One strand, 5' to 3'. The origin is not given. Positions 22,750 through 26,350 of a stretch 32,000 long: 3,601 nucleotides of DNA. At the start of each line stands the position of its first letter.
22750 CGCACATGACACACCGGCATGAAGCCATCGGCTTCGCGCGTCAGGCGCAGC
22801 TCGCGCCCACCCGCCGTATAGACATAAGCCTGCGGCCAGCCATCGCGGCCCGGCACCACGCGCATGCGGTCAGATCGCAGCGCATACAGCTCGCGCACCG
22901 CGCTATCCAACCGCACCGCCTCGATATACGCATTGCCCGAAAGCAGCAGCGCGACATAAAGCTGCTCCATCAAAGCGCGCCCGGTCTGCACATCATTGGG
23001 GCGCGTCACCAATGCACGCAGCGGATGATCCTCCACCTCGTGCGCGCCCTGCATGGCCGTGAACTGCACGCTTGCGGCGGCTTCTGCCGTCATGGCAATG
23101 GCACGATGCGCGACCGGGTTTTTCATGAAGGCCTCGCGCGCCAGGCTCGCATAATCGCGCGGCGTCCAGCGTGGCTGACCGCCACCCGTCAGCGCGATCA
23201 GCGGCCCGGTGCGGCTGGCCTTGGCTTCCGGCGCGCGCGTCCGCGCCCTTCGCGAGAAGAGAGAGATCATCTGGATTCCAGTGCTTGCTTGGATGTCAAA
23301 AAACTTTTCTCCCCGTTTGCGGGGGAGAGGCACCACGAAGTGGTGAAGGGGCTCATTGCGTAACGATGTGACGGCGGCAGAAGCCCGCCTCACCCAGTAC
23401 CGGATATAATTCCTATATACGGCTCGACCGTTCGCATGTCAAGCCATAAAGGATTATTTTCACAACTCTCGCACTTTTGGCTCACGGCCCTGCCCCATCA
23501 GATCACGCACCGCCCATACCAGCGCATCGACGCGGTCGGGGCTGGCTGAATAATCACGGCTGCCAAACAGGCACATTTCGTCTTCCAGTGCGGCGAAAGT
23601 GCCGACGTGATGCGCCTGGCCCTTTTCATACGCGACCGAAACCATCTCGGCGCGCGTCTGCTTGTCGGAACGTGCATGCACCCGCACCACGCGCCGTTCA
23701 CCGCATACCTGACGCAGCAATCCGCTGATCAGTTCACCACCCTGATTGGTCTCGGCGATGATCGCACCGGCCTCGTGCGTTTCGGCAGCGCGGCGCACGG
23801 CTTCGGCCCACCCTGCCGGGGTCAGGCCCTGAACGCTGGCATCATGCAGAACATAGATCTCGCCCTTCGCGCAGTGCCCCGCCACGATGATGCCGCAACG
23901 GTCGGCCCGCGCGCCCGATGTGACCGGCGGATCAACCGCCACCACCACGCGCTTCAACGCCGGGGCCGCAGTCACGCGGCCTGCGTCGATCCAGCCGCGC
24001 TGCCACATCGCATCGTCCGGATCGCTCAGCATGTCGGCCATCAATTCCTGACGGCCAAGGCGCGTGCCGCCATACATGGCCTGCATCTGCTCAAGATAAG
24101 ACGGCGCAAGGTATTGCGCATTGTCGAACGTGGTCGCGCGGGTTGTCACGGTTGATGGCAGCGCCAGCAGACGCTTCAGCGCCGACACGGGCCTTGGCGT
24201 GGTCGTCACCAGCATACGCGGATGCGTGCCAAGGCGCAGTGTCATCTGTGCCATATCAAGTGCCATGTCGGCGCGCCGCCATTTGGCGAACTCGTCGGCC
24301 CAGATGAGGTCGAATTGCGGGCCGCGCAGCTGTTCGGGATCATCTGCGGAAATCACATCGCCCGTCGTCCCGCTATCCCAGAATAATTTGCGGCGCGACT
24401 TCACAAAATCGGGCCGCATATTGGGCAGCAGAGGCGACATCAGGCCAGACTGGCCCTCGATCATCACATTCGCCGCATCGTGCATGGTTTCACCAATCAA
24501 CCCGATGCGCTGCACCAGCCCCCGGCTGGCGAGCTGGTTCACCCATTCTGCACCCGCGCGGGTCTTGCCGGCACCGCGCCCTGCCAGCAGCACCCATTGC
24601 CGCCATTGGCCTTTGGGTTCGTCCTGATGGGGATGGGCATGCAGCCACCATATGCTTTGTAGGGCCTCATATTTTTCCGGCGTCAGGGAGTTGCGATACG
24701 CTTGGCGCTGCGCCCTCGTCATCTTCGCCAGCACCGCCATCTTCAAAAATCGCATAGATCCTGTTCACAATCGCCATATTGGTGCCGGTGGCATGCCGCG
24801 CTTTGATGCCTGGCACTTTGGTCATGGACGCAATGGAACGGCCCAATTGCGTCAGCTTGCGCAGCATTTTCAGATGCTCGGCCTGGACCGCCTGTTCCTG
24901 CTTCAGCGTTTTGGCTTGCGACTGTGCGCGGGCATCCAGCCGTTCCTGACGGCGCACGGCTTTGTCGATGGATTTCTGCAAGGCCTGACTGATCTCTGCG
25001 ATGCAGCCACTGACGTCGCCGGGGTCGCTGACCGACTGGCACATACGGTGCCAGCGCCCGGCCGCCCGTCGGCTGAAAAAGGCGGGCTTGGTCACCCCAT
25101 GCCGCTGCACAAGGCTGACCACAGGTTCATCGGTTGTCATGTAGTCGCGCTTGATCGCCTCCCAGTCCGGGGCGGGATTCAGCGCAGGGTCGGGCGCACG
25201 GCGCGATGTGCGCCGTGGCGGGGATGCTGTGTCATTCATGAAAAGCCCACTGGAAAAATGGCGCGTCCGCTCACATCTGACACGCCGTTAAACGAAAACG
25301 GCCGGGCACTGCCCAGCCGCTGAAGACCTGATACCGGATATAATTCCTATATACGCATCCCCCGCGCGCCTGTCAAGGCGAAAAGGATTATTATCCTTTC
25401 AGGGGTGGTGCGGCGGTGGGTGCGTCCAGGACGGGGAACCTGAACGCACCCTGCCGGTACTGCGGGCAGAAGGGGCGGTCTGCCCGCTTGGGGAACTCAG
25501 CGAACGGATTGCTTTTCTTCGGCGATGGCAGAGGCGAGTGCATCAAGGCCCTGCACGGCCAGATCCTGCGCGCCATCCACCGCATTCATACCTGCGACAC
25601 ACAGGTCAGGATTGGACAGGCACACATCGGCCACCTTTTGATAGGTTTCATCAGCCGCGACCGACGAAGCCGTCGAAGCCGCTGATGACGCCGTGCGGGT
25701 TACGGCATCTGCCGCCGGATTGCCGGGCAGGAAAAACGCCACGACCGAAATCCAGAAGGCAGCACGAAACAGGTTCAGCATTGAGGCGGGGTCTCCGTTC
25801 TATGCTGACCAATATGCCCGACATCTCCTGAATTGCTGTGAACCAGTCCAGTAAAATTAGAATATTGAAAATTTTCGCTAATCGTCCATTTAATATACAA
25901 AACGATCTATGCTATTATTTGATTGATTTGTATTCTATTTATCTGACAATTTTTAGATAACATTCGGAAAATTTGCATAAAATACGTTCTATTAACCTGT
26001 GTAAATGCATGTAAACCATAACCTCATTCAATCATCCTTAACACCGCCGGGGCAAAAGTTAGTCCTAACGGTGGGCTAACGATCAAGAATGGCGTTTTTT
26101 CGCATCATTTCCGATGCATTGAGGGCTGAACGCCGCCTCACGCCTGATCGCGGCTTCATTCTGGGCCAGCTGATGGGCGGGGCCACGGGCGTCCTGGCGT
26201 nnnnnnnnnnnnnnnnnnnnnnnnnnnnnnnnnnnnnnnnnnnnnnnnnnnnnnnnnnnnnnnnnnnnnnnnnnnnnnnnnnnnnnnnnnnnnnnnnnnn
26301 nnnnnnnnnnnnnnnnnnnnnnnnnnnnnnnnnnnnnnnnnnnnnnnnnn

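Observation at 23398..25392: The same 61-bp promoter-like element occurs twice, splitting the GTA cluster into g1-g2 and g3-onward units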

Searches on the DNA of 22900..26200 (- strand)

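Call 8: search_rna_families(source=window, start=22900, end=26200, threshold=evalue, max_evalue=1)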
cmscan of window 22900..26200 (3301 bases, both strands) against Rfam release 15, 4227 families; matches with E-value up to 1: 1.
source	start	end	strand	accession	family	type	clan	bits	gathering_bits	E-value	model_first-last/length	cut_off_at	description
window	23496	23559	-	RF01141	sR18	Gene; snRNA; snoRNA; CD-box;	-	18.5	45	0.54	1-56/56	no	Small nucleolar RNA sR18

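Call 57: search_rna_families(sources=[L007, L008, L010, L023, L031, L035, L036], threshold=evalue, max_evalue=0.1)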
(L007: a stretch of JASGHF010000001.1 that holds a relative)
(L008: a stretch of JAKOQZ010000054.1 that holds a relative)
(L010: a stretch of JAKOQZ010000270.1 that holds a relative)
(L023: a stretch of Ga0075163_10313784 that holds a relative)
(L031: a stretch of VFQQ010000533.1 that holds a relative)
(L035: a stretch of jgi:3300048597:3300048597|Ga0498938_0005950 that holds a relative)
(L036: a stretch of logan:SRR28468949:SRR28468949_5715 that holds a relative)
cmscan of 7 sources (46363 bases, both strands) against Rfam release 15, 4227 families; matches with E-value up to 0.1: 1.
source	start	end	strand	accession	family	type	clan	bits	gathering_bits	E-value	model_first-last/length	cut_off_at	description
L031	6941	7013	+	RF00005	tRNA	Gene; tRNA;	CL00001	62.8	29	2.1e-11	1-71/71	no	tRNA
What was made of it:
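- On Small RNA gene family or structured leader: There are no Rfam hits (calls 8, 57).
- There is no Rfam match in the window region or in seven loci (calls 8, 57).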
